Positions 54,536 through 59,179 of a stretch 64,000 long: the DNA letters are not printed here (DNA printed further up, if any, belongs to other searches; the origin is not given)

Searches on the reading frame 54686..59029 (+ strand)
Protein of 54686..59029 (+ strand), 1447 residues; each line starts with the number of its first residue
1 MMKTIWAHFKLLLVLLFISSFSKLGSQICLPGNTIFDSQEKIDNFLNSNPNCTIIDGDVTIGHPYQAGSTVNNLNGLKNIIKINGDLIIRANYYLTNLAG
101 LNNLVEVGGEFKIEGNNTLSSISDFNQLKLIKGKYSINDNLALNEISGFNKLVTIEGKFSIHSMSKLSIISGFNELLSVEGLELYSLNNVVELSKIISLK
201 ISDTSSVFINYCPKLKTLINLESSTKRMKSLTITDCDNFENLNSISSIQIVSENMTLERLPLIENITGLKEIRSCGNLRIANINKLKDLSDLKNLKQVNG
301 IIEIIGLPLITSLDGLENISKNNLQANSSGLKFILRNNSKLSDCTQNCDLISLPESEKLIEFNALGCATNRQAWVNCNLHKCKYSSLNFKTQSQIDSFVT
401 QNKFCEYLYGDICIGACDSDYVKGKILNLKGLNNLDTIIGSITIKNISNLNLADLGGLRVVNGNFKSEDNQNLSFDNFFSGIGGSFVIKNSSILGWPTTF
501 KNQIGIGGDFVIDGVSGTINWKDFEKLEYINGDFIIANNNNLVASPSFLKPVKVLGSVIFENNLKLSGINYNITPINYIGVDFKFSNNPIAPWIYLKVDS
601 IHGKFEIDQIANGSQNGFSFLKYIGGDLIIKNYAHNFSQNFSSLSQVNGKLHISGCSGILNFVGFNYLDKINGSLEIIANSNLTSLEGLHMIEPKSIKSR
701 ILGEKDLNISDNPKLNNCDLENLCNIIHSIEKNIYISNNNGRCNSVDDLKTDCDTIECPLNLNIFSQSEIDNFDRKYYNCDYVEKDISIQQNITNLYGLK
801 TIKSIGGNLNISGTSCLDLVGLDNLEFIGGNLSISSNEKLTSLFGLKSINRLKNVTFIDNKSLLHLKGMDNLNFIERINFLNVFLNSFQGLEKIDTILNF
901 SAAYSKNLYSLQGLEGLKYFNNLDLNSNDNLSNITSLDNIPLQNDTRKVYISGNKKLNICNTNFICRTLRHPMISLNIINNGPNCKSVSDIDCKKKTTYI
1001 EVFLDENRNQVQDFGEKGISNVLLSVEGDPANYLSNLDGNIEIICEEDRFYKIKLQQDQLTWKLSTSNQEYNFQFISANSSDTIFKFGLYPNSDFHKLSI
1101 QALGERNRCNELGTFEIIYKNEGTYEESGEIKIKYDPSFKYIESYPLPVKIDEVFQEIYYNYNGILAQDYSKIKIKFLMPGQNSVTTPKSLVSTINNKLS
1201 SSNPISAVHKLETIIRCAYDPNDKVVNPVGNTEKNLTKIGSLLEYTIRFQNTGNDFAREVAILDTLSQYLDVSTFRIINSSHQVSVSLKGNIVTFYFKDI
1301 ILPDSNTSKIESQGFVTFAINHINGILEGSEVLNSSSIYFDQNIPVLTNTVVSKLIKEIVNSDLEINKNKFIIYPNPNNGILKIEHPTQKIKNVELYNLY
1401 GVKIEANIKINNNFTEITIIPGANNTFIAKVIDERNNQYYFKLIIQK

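Call 54: search_protein_families(library=pfam, proteins=[window:54686-59029:+], max_evalue=0.001)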
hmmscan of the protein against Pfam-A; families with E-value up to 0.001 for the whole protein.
window:54686-59029:+ (1447 aa): 3 families
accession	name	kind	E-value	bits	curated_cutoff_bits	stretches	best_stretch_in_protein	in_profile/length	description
PF24595.1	DUF7619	-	6.2e-41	140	27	1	1220-1352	1-131/133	Domain of unknown function (DUF7619)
PF01030.30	Recep_L_domain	-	2.1e-21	76.6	21.8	3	646-747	4-104/112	Receptor L domain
PF23952.1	LRR_EndoS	-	4.8e-09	36.9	27.9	0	638-723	15-92/116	Endo-beta-N-acetylglucosaminidase EndoS LRR domain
